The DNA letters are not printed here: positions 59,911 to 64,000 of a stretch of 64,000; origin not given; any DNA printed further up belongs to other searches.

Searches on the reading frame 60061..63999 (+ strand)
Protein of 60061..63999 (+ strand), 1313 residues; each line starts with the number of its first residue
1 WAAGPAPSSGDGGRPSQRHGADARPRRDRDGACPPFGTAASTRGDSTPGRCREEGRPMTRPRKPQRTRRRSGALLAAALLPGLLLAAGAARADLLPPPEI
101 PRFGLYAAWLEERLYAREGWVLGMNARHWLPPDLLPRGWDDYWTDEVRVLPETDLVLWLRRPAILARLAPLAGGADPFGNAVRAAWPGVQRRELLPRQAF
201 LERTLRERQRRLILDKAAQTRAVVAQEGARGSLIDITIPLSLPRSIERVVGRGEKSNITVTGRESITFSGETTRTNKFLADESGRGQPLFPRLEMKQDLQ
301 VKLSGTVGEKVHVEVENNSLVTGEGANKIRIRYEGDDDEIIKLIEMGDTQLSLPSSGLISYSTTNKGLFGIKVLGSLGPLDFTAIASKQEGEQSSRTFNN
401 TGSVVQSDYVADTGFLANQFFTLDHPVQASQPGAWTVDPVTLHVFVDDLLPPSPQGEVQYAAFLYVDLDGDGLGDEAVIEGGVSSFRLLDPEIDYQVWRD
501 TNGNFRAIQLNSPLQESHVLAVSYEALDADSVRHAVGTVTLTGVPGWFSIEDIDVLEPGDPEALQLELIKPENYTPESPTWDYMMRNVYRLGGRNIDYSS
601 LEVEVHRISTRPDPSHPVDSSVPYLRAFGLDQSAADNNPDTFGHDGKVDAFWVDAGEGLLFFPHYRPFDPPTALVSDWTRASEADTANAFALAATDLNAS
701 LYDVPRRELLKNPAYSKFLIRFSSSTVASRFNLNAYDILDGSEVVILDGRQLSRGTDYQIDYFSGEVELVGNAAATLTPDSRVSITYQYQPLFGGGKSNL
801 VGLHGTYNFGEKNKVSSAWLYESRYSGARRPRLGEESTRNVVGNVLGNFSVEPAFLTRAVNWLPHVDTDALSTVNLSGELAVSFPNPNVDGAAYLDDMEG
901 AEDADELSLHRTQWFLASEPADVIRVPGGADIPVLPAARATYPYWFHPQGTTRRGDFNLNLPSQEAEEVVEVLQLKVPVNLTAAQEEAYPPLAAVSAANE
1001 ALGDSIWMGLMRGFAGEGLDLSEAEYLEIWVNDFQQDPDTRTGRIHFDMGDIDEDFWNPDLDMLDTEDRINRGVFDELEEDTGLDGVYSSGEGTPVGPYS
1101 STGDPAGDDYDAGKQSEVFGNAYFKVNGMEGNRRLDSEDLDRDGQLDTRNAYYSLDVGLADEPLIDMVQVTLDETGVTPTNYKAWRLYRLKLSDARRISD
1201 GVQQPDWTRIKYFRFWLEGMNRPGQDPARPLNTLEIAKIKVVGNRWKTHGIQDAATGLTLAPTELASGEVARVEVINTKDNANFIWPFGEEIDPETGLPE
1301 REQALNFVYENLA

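Call 67: search_protein_families(library=ncbifam, proteins=[window:60061-63999:+], max_evalue=0.01)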
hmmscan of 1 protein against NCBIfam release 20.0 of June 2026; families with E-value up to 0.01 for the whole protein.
window:60061-63999:+ (1313 aa): 1 family
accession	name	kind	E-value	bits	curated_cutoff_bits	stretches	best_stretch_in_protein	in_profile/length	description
TIGR04189.1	surface_SprA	equivalog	1.8e-119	400.2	200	2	487-1313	374-1267/2319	T9SS outer membrane translocon Sov/SprA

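Call 68: search_solved_structures(query=window:60061-63999:+, max_evalue=0.01)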
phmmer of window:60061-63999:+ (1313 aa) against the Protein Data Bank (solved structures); distinct sequences matched with E-value up to 0.01: 3.
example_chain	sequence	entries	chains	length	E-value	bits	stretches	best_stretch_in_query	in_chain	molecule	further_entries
6h3i_A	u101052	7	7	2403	2.5e-40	141.3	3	508-1056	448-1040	Protein involved in gliding motility SprA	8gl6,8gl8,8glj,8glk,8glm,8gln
6h3j_A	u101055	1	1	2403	9.4e-40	139.4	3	508-1056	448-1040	Protein involved in gliding motility SprA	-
3pg0_A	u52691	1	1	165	0.0014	19.6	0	313-353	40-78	ThreeFoil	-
